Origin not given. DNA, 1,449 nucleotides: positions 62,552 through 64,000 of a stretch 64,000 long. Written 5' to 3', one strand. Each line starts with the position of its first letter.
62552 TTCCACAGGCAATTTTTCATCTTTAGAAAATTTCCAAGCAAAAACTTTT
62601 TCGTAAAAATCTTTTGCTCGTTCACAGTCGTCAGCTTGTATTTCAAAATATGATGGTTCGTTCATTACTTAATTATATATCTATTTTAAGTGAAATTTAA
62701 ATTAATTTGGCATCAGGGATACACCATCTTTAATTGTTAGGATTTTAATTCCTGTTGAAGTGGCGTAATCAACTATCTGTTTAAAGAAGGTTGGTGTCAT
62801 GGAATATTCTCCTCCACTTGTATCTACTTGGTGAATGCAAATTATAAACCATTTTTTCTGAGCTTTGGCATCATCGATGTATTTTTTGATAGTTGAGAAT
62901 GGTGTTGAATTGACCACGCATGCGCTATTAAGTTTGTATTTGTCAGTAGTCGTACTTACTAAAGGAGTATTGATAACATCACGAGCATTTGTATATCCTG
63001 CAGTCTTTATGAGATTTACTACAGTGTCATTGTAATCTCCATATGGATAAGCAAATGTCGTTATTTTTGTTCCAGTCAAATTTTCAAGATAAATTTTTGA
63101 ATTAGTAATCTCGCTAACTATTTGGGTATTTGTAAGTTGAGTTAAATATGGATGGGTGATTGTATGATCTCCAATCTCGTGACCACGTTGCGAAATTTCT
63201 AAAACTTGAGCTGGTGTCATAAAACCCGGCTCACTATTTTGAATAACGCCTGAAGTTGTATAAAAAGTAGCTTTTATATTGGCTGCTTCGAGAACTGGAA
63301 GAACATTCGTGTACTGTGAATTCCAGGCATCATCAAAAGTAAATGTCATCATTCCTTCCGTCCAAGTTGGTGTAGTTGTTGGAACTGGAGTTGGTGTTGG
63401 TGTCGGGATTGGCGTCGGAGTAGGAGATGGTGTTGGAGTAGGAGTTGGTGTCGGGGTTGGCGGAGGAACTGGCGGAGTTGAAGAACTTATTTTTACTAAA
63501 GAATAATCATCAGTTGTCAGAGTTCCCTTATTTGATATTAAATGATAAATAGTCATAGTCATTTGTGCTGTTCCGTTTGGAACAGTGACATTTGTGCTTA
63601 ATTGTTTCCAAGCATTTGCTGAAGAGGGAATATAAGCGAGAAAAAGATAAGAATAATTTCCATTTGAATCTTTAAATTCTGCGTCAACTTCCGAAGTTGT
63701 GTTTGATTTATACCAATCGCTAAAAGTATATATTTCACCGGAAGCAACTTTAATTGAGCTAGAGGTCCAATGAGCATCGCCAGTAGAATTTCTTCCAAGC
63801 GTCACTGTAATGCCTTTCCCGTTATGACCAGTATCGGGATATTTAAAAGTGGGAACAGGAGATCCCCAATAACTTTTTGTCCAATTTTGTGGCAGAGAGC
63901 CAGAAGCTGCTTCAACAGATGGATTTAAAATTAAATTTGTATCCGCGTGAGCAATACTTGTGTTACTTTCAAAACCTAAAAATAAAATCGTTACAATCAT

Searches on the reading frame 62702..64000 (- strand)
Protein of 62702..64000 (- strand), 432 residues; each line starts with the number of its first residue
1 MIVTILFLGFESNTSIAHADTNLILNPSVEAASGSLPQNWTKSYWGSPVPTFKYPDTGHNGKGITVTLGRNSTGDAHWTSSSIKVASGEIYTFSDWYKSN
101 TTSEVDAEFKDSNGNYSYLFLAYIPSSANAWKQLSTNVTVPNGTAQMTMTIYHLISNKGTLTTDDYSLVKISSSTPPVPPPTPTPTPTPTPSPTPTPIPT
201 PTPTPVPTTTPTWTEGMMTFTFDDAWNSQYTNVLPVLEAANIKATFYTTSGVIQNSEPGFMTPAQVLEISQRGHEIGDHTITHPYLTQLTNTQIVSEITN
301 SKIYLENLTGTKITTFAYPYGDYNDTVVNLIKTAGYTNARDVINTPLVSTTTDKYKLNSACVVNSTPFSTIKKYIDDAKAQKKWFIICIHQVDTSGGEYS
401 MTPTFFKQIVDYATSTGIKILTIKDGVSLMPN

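Call 4: search_protein_families(library=pfam, proteins=[window:62702-64000:-], max_evalue=0.01)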
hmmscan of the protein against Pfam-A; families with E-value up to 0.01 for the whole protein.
window:62702-64000:- (432 aa): 3 families
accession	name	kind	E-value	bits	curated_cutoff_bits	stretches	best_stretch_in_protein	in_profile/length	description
PF01522.26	Polysacc_deac_1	-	9.8e-34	116.4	23.1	1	215-338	6-123/124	Polysaccharide deacetylase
PF02018.23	CBM_4_9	-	0.00019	22.2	25.9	1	53-151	27-129/136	Carbohydrate binding domain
PF05887.16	Trypan_PARP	-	0.0044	17.4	100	1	157-211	44-101/134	Procyclic acidic repetitive protein (PARP)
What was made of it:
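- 62702..64000 (-): Third CE4: CBM4_9-like module, PT linker, CE4 domain; paralog of the operon's CBM-CE4, abutting the window edge. Pfam: Polysacc_deac_1 E 1e-33 and CBM_4_9 E 2e-4 (call 4).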

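Call 5: search_protein_families(library=ncbifam, proteins=[window:62702-64000:-], max_evalue=0.01)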
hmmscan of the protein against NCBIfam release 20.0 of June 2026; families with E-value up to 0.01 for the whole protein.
window:62702-64000:- (432 aa): 14 families
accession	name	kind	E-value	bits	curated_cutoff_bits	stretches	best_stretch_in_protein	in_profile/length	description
NF050820.1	PolSacchBiosHfsH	equivalog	7.3e-28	97.9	400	1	215-427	33-245/249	oligosaccharide deacetylase HfsH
TIGR02764.1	spore_ybaN_pdaB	equivalog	2.7e-23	82.7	237.4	1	218-337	8-122/191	polysaccharide deacetylase family sporulation protein PdaB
TIGR02873.1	spore_ylxY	hypoth_equivalog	4.9e-15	55.5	391.5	1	214-332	83-196/268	probable sporulation protein, polysaccharide deacetylase family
TIGR02884.1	spore_pdaA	equivalog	8.5e-15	55.1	298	1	218-338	39-155/224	delta-lactam-biosynthetic de-N-acetylase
TIGR04243.1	nodulat_NodB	equivalog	1e-11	44.7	240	1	218-337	4-119/197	chitooligosaccharide deacetylase NodB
NF045821.1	PgAcgDacpgdA1_Bac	equivalog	1.6e-11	43.6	400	1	218-330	90-197/282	peptidoglycan-N-acetylglucosamine deacetylase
TIGR03006.1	pepcterm_polyde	equivalog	1.3e-10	40.9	276.2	1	230-341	36-144/272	XrtA system polysaccharide deacetylase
TIGR03933.1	PIA_icaB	equivalog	5.2e-09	36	248.35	1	220-373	76-239/245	intercellular adhesin biosynthesis polysaccharide N-deacetylase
NF045820.1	PgAcgDacpgdA_Strep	equivalog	5.9e-09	35.2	800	1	218-330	270-377/463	peptidoglycan-N-acetylglucosamine deacetylase PgdA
TIGR03938.2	deacetyl_PgaB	equivalog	2.4e-08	32.7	321.9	2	220-247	68-95/621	poly-beta-1,6-N-acetyl-D-glucosamine N-deacetylase PgaB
NF045822.1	PgAcgDacpgdA2_Bac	equivalog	1.7e-07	30.8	400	1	220-322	74-170/274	peptidoglycan-N-acetylglucosamine deacetylase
NF011177.0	PRK14582.1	equivalog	0.00021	19.7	923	0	218-246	109-137/671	poly-beta-1,6-N-acetyl-D-glucosamine N-deacetylase PgaB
NF011176.0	PRK14581.1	equivalog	0.00023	19.4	1091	0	211-285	102-190/673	poly-beta-1,6-N-acetyl-D-glucosamine N-deacetylase PgaB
NF033186.1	internalin_K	exception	0.00058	18.4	1100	1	173-212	506-545/604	class 1 internalin InlK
